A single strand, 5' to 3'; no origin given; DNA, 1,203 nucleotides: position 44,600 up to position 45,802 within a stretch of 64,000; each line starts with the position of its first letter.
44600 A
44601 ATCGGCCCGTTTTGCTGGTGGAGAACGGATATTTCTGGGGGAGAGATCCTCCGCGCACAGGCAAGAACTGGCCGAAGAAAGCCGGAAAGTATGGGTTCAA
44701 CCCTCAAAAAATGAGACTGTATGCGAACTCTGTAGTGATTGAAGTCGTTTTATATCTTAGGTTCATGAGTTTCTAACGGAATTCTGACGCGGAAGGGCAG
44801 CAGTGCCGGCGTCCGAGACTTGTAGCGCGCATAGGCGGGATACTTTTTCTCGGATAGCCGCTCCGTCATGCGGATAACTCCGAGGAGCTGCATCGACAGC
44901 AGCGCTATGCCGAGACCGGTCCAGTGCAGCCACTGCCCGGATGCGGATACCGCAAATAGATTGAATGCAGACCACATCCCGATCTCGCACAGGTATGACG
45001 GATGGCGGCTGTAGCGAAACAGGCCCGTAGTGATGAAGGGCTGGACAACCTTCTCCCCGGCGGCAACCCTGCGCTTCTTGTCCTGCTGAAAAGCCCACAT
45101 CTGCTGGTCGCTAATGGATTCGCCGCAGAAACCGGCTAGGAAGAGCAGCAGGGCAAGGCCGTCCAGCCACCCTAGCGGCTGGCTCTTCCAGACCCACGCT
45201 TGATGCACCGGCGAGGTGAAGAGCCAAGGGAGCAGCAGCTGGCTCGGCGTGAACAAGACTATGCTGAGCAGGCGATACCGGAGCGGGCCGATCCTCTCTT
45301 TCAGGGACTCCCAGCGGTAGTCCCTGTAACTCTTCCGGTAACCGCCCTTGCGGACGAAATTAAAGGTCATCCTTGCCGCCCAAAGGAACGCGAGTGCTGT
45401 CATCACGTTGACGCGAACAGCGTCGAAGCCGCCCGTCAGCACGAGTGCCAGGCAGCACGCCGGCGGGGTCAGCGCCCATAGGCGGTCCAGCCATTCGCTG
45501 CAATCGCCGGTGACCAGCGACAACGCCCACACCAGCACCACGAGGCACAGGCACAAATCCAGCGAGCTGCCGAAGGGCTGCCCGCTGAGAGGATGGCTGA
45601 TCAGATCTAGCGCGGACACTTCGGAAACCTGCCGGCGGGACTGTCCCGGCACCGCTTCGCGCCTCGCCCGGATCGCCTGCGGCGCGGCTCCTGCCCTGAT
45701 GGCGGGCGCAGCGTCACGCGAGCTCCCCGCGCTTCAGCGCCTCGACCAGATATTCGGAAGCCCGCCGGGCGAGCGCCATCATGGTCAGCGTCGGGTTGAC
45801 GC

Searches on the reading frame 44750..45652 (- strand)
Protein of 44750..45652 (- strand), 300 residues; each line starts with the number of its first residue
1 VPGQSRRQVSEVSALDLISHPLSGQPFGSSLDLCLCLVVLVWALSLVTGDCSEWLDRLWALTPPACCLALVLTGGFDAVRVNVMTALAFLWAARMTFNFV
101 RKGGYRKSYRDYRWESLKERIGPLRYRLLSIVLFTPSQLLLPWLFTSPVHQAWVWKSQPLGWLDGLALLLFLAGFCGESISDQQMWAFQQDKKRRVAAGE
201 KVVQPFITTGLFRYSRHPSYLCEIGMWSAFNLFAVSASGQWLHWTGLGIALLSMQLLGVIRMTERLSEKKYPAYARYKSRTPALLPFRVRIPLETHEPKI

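Call 35: search_protein_families(library=pfam, proteins=[window:44750-45652:-], max_evalue=0.001)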
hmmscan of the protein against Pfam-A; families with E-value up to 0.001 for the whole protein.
window:44750-45652:- (300 aa): 2 families
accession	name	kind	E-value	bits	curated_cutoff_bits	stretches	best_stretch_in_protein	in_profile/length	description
PF06966.17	DUF1295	-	3.5e-38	131.8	20.4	1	42-281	2-235/235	Protein of unknown function (DUF1295)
PF04140.19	ICMT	-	0.00081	20.2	24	0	205-224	34-53/95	Isoprenylcysteine carboxyl methyltransferase (ICMT) family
